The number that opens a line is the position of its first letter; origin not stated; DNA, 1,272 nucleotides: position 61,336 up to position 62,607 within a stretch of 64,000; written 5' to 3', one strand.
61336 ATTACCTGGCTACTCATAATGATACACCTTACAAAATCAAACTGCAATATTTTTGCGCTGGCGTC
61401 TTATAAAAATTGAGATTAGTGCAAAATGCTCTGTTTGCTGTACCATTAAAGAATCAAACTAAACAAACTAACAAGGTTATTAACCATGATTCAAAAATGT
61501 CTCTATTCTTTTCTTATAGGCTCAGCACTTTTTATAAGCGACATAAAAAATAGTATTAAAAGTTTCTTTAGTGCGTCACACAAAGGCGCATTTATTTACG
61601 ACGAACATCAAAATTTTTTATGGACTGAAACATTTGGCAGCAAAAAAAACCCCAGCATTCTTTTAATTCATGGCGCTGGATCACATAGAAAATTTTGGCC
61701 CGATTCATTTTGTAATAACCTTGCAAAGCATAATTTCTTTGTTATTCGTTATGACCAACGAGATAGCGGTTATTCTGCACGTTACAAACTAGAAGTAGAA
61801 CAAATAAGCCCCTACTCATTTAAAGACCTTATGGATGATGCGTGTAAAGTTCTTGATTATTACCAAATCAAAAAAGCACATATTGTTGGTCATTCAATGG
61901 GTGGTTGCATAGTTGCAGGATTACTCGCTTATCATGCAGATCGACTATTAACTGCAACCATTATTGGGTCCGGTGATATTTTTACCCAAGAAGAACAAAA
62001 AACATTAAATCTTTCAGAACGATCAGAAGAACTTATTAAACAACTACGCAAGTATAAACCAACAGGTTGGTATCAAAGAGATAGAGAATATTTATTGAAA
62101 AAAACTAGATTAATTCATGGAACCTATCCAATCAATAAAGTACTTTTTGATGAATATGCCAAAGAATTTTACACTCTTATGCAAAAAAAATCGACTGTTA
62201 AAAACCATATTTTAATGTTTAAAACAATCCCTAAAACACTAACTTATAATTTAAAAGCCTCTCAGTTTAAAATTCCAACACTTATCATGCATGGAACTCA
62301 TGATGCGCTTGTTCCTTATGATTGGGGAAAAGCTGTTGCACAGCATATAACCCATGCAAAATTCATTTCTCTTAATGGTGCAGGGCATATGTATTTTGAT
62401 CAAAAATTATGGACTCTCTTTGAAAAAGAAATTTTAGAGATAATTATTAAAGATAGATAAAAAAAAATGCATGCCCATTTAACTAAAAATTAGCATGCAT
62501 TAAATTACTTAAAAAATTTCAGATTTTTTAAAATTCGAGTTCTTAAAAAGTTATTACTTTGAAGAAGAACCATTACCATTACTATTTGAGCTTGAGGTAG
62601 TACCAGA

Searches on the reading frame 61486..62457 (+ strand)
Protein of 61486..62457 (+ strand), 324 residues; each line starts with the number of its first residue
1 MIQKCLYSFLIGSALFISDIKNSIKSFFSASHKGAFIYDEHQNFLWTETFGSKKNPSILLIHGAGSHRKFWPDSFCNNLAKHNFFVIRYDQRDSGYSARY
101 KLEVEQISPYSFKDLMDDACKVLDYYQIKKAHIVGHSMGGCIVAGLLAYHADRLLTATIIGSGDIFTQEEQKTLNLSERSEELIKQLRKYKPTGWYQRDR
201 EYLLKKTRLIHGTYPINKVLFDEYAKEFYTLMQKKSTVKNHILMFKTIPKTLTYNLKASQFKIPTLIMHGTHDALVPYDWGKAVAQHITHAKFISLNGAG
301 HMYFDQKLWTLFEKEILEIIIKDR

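Call 38: search_protein_families(library=pfam, proteins=[window:61486-62457:+], max_evalue=0.00001)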
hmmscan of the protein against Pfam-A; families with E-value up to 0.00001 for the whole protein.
window:61486-62457:+ (324 aa): 6 families
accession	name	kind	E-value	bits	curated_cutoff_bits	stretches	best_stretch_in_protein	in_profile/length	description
PF00561.26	Abhydrolase_1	-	3.1e-27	96.3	25.8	1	56-307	1-244/245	alpha/beta hydrolase fold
PF12146.15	Hydrolase_4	-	2.2e-19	70.1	27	1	56-304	5-235/239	Serine aminopeptidase, S33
PF12697.13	Abhydrolase_6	-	7.4e-15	56.6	26.3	1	58-305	1-208/217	Alpha/beta hydrolase family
PF20408.4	Abhydrolase_11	-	1.4e-07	31.9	27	0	56-147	3-94/193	Alpha/beta hydrolase domain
PF08386.16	Abhydrolase_4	-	2.1e-06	28.2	21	1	260-303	30-75/103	TAP-like protein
PF12695.13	Abhydrolase_5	-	5.1e-06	26.8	27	0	117-209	44-132/164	Alpha/beta hydrolase family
